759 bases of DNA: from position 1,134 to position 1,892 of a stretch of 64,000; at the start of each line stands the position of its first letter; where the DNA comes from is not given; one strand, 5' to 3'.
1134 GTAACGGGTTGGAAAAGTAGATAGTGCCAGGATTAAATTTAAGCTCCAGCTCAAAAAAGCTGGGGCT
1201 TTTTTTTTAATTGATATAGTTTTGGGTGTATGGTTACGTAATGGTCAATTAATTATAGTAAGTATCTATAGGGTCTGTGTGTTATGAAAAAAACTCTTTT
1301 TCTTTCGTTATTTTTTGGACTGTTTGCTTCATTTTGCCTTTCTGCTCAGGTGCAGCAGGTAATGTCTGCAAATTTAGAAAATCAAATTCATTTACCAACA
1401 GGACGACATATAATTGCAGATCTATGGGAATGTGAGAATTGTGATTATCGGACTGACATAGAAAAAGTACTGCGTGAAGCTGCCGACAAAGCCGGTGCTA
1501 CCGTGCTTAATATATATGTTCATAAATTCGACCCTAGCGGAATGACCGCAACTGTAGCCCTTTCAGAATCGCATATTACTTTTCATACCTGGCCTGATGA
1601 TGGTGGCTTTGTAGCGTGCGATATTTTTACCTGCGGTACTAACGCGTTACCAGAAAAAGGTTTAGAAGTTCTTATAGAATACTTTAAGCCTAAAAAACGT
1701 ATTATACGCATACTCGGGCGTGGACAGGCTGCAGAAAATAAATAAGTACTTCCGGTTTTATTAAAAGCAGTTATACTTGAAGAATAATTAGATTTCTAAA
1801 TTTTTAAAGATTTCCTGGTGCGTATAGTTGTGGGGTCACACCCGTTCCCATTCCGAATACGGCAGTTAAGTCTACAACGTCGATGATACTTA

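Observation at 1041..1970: Two identical 5S rRNA genes bracket a protein-coding gene at the end of the rRNA operon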

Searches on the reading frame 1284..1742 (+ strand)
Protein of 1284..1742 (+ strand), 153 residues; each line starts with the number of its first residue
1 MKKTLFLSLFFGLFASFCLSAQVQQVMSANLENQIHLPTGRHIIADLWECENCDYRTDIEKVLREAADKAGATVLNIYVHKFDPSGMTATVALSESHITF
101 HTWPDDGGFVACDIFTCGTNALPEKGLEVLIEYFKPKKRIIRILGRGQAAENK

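Call 7: search_protein_families(library=pfam, proteins=[window:1284-1742:+], max_evalue=0.01)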
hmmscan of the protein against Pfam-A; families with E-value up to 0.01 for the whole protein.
window:1284-1742:+ (153 aa): 1 family
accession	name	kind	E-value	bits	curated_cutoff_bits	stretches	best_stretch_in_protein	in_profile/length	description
PF02675.21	AdoMet_dc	-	1.6e-30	106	25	1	42-147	1-107/107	S-adenosylmethionine decarboxylase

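Call 8: search_protein_families(library=ncbifam, proteins=[window:1284-1742:+], max_evalue=0.01)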
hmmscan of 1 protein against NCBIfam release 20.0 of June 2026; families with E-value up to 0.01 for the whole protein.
window:1284-1742:+ (153 aa): 2 families
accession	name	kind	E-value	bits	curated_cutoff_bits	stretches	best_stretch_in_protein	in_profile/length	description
TIGR03330.1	SAM_DCase_Bsu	equivalog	1.8e-31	108.7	75.65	1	39-147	3-112/112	adenosylmethionine decarboxylase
TIGR03331.1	SAM_DCase_Eco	equivalog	5.3e-05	22.7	255.8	1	59-100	46-87/259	adenosylmethionine decarboxylase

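Call 9: find_encoding_contigs(protein=window:1284-1742:+, flank=6000, max_places=10)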
Protein window:1284-1742:+ (153 aa): no gene with exactly this product is on record in the collection.
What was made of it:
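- Tried and rejected: The exact-sequence look-up of the window protein found nothing on record (call 9).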

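Call 10: find_homologous_proteins(query=window:1284-1742:+, max_evalue=0.00001)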
Query window:1284-1742:+ (153 aa): 23 proteins with E <= 0.00001 among 75 candidates.
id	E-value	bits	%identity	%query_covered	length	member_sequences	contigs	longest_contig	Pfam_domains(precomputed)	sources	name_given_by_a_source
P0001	2.5e-76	273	70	100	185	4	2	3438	PF02675.22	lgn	-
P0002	9.3e-72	258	73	100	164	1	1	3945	PF02675.22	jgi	jgi:S-adenosylmethionine decarboxylase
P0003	1.6e-54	202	61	100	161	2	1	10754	PF02675.22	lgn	-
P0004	1.2e-48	183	61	99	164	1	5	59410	PF02675.22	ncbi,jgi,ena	jgi:S-adenosylmethionine decarboxylase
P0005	1.7e-48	182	68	80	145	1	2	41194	PF02675.22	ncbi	-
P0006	1.8e-48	182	65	84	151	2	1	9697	PF02675.22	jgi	jgi:S-adenosylmethionine decarboxylase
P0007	5.4e-43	164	62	83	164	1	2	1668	PF02675.22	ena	-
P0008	4.0e-42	162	55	99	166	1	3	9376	PF02675.22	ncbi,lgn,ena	-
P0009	1.7e-41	160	60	82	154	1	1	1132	PF02675.22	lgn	-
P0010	2.1e-41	159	51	97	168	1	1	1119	PF02675.22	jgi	jgi:S-adenosylmethionine decarboxylase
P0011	1.0e-40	157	59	83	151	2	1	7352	PF02675.22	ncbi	-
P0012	1.2e-40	157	51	99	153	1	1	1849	PF02675.22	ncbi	-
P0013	2.3e-40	156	51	99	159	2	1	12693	PF02675.22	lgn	-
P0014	4.4e-40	155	54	87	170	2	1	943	PF02675.22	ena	-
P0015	5.8e-40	155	52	99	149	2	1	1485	PF02675.22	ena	-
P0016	1.3e-39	153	58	79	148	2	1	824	PF02675.22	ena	-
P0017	3.5e-39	152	51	96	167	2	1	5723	PF02675.22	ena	-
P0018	6.7e-39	151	54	96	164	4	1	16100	PF02675.22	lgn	-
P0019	1.4e-35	140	48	98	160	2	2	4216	PF02675.22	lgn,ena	-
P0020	1.9e-35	140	53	90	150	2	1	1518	PF02675.22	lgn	-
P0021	1.6e-27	114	57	69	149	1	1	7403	PF02675.22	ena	-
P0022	1.4e-16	79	48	71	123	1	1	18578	PF02675.22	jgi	-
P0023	1.7e-13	69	37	71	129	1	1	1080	PF02675.22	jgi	-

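Call 12: find_encoding_contigs(protein=P0004, flank=6000, max_places=5)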
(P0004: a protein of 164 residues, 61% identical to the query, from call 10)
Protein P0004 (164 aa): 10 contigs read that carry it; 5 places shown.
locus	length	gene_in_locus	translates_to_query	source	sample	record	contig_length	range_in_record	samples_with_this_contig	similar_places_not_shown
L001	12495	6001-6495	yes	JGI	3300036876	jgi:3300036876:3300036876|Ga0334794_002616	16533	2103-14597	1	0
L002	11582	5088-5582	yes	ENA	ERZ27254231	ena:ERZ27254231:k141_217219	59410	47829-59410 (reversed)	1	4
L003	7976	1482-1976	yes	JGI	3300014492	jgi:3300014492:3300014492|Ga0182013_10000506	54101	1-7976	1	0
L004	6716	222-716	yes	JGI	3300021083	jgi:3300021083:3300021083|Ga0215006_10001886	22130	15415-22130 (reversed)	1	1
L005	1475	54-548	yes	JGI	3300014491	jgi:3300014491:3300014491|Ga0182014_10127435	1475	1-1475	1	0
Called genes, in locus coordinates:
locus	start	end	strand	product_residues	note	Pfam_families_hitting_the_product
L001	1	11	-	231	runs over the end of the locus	PF00081:Sod_Fe_N, PF02777:Sod_Fe_C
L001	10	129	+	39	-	-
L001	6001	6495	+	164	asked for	PF02675:AdoMet_dc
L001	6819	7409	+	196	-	-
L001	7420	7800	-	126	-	-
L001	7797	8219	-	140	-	-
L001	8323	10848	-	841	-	-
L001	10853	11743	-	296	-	-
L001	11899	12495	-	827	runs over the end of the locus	-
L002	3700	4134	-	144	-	-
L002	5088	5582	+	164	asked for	PF02675:AdoMet_dc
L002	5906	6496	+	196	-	-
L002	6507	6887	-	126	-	-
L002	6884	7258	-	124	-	-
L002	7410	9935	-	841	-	-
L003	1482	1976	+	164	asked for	PF02675:AdoMet_dc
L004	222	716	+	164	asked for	PF02675:AdoMet_dc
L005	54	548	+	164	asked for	PF02675:AdoMet_dc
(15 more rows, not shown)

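Call 13: find_encoding_contigs(protein=P0001, flank=6000, max_places=4)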
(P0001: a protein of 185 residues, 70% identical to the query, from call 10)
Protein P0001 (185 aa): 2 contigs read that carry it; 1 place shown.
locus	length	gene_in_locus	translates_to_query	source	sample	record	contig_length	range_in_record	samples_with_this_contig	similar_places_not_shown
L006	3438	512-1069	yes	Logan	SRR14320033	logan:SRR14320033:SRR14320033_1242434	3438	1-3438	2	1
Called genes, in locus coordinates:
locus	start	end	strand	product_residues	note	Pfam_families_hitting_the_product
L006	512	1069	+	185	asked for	PF02675:AdoMet_dc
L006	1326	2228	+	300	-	PF00578:AhpC-TSA (weak), PF08534:Redoxin (faint), PF13899:Thioredoxin_7 (weak), PF00085:Thioredoxin, PF13098:Thioredoxin_2, PF13905:Thioredoxin_8 (weak)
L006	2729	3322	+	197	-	-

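Call 16: find_related_loci(query=A2, collection=genome_contigs, flank=4000)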
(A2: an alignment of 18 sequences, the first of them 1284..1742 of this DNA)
Query A2 (153 aa) in genome_contigs; peptide patterns used: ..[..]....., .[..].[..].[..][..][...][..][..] (x = any residue, [..] = any of these).
168 stretches matched a pattern; 98 encode a relative of the query (tblastn E <= 1e-3); the best 80 are kept; 80 distinct loci.
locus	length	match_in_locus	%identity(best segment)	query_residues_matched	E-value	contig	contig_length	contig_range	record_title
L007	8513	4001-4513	59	1-152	2e-60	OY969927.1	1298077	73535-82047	MAG: uncultured Candidatus Babeliaceae bacterium isolate MFD01476.bin.c.8 genome assembly, chromosome: 1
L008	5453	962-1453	61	1-152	8e-57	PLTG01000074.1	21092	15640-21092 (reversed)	MAG: Candidatus Dependentiae bacterium isolate bog_1370 73.20120700_S1D.225_contig_159236, whole genome shotgun sequence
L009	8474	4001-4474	63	1-153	5e-57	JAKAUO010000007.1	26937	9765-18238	MAG: bacterium isolate YP3.bin41 NODE_2122_length_26937_cov_2.46285, whole genome shotgun sequence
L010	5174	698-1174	55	1-151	1e-48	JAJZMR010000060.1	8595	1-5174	MAG: bacterium isolate MAS3.bin28 NODE_16821_length_8595_cov_1.156708, whole genome shotgun sequence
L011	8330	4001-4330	47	40-148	7e-29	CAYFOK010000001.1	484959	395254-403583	MAG TPA_asm: uncultured Candidatus Scalindua sp. isolate ERP019367_co2_59 genome assembly, contig: NODE_10_length_484959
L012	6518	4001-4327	48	40-147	5e-28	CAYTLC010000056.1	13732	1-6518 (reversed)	MAG TPA_asm: uncultured Candidatus Scalindua sp. isolate binchicken_co65_322 genome assembly, contig: NODE_17922_length_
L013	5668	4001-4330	46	40-148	7e-28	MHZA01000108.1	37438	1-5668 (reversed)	MAG: Planctomycetes bacterium RIFCSPLOWO2_12_FULL_40_19 rifcsplowo2_12_scaffold_4553, whole genome shotgun sequence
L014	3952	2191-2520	46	40-148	3e-27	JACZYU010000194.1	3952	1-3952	MAG: Planctomycetota bacterium isolate B27T3L11 B27T3L11_NODE37278, whole genome shotgun sequence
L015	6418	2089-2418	46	40-148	3e-27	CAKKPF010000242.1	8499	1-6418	Candidatus Brocadiaceae bacterium isolate Hainich-H41-bin245-1 genome assembly, contig: H41-bin245_1_Hain_H41_02um_R2_78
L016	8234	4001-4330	46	40-148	4e-27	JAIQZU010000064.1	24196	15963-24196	MAG: Candidatus Scalindua sp. isolate OFTM1 OFTM1_63, whole genome shotgun sequence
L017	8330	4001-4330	46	40-148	5e-27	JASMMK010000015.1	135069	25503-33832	MAG: Candidatus Scalindua sp. isolate Arabian9_MAG_63 c_000000207404, whole genome shotgun sequence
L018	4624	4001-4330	46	40-148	6e-27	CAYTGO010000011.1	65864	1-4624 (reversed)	MAG TPA_asm: uncultured Candidatus Scalindua sp. isolate SRP167671_co2_43 genome assembly, contig: NODE_531_length_65864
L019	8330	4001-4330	46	40-148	4e-27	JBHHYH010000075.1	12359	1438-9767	MAG: Candidatus Scalinduaceae bacterium isolate Maj_2_bin.64 NODE_2854_length_12359_cov_30.628007, whole genome shotgun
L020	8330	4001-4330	46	40-148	9e-27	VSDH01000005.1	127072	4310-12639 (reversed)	MAG: Candidatus Scalindua sediminis isolate MohnsGC08_192 NODE_5_length_127072_cov_57.197394, whole genome shotgun seque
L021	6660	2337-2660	41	39-147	1e-26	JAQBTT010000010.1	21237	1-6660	MAG: bacterium isolate casp150-mb.125 NODE_6595_length_21237_cov_0.088750, whole genome shotgun sequence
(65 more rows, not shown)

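Call 19: find_encoding_contigs(protein=P0002, flank=3000, max_places=2)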
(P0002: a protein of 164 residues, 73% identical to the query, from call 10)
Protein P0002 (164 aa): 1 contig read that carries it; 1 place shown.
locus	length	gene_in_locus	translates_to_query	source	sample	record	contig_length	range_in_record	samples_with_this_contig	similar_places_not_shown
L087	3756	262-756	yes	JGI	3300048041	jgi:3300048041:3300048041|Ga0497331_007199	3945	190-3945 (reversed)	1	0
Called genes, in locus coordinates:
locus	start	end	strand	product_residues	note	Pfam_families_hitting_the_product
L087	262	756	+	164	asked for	PF02675:AdoMet_dc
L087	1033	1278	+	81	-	PF07866:DUF1653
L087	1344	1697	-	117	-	-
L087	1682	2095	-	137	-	PF09945:DUF2177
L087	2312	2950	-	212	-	PF02245:Pur_DNA_glyco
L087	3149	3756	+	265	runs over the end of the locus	?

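Call 20: find_encoding_contigs(protein=P0003, flank=3000, max_places=2)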
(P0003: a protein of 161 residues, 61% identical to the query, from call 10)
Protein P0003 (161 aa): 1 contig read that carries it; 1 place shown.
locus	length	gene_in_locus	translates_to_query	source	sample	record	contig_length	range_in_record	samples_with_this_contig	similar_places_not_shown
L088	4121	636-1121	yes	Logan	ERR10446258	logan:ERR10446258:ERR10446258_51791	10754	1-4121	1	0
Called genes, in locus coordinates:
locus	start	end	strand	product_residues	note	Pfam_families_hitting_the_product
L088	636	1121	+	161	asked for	PF02675:AdoMet_dc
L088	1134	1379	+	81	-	PF07866:DUF1653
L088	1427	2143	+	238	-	PF00857:Isochorismatase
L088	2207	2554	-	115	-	-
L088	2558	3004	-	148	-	PF09945:DUF2177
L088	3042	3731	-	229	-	PF02245:Pur_DNA_glyco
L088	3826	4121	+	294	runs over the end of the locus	-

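Call 21: find_encoding_contigs(protein=P0005, flank=3000, max_places=2)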
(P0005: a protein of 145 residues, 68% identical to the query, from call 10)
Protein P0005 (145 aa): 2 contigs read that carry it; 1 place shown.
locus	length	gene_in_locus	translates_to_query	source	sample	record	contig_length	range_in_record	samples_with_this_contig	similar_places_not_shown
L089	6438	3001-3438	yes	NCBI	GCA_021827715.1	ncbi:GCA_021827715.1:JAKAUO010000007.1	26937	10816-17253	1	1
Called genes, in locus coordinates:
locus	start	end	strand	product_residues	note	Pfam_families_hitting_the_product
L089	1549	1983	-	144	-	-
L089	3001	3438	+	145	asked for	PF02675:AdoMet_dc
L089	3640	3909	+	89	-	PF07866:DUF1653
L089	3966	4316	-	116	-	-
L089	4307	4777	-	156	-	PF09945:DUF2177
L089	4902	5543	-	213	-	PF02245:Pur_DNA_glyco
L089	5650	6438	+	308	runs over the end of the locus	-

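Call 22: find_encoding_contigs(protein=P0006, flank=3000, max_places=2)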
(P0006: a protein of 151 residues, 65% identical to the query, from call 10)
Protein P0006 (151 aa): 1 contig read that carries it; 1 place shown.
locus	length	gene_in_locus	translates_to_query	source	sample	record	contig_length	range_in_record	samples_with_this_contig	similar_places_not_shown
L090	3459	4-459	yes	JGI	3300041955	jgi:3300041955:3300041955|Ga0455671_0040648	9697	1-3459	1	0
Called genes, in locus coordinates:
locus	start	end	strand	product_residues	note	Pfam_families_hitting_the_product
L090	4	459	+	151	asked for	PF02675:AdoMet_dc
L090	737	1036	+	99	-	PF07866:DUF1653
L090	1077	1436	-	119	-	-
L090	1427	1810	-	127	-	PF09945:DUF2177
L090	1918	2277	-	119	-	PF22752:DUF488-N3i, PF04343:DUF488, PF22751:DUF488-N3a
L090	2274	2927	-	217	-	PF02245:Pur_DNA_glyco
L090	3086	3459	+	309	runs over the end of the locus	-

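Call 23: find_encoding_contigs(protein=P0008, flank=3000, max_places=2)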
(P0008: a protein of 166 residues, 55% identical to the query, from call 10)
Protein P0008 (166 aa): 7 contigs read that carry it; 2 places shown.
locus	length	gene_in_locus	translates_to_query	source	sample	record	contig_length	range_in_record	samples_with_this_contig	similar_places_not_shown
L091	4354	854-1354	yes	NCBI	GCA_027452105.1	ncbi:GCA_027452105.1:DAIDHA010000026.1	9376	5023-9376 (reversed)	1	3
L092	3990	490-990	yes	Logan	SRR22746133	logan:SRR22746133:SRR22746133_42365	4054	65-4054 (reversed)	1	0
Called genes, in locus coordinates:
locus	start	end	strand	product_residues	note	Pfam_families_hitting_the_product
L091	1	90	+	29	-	?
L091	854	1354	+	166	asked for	PF02675:AdoMet_dc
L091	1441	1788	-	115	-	-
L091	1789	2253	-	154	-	PF09945:DUF2177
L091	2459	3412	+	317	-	-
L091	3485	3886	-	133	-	PF00076:RRM_1, PF13893:RRM_5 (weak)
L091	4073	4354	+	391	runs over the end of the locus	PF05525:Branch_AA_trans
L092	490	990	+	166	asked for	PF02675:AdoMet_dc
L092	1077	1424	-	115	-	-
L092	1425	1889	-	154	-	PF09945:DUF2177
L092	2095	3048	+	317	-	-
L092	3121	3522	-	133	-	PF00076:RRM_1, PF13893:RRM_5 (weak)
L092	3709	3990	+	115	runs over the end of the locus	?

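Call 24: find_encoding_contigs(protein=P0011, flank=3000, max_places=2)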
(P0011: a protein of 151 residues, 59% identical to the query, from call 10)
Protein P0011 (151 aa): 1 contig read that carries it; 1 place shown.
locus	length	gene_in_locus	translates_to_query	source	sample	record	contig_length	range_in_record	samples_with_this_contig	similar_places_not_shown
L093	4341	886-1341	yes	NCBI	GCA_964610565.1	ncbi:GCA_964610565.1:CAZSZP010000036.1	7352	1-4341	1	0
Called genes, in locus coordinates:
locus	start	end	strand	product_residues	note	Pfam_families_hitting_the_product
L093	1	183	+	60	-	?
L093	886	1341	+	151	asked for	PF02675:AdoMet_dc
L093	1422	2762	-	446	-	-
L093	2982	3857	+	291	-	-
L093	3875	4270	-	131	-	PF00254:FKBP_C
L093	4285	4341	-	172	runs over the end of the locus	PF00254:FKBP_C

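Call 25: find_encoding_contigs(protein=P0013, flank=3000, max_places=2)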
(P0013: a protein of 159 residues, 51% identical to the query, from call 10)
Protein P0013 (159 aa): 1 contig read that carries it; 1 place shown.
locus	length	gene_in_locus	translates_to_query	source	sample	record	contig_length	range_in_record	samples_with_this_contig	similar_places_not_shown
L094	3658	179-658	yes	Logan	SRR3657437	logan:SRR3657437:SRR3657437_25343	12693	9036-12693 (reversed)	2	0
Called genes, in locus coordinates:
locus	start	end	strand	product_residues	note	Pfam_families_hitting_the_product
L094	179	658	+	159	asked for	PF02675:AdoMet_dc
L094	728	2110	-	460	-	-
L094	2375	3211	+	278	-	-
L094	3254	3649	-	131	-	PF00254:FKBP_C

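Call 26: find_encoding_contigs(protein=P0018, flank=3000, max_places=2)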
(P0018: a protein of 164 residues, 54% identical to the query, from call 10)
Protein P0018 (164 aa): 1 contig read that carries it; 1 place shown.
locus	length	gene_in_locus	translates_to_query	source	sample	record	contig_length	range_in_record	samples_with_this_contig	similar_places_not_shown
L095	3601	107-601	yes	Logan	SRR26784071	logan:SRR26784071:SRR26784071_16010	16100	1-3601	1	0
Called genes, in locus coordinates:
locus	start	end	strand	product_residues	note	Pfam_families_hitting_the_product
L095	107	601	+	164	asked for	PF02675:AdoMet_dc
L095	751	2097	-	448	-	-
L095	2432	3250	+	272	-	-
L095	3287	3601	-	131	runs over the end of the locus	PF00254:FKBP_C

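Call 46: search_solved_structures(query=window:1284-1742:+, max_evalue=0.001, show_alignments=2)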
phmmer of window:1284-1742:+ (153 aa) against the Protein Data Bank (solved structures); distinct sequences matched with E-value up to 0.001: 6.
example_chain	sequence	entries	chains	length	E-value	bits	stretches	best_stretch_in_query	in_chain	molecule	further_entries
1vr7_A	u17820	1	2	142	3e-21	79.2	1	38-139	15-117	S-adenosylmethionine decarboxylase proenzyme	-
1tlu_A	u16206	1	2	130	5.1e-21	78.5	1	39-139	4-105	S-adenosylmethionine decarboxylase proenzyme, AdoMetDC, SamDC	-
1tmi_A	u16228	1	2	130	1.3e-20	77.1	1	39-139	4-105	S-adenosylmethionine decarboxylase proenzyme, AdoMetDC, SamDC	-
2iii_A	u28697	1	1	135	1.1e-16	64.4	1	39-148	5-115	S-adenosylmethionine decarboxylase proenzyme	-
3iwb_B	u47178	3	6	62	1.7e-06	31.3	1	39-95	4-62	S-adenosylmethionine decarboxylase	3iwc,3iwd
3iwb_A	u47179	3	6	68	1.8e-06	31.2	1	97-139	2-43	S-adenosylmethionine decarboxylase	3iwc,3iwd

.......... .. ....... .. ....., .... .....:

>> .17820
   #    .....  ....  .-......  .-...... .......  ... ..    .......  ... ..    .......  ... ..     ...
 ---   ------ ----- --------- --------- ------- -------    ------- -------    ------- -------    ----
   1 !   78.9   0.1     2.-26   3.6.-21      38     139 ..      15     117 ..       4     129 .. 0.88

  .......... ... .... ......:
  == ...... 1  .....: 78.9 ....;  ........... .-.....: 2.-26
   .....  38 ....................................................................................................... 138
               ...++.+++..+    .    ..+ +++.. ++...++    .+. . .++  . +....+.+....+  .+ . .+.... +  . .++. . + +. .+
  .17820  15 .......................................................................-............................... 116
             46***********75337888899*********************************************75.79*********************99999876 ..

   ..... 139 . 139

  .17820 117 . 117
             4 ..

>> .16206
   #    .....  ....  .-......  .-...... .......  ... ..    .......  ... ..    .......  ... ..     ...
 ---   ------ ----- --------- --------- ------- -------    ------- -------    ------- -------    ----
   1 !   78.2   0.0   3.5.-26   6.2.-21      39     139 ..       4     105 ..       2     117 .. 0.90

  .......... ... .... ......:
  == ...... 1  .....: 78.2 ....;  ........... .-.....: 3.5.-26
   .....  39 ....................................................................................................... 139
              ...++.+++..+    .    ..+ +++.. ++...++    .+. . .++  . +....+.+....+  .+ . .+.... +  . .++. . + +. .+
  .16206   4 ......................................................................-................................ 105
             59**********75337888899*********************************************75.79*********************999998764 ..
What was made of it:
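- On Class 1b AdoMetDC/SpeD (PF02675; TIGR03330): PDB 1VR7/1TLU: 3e-21 (call 46).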
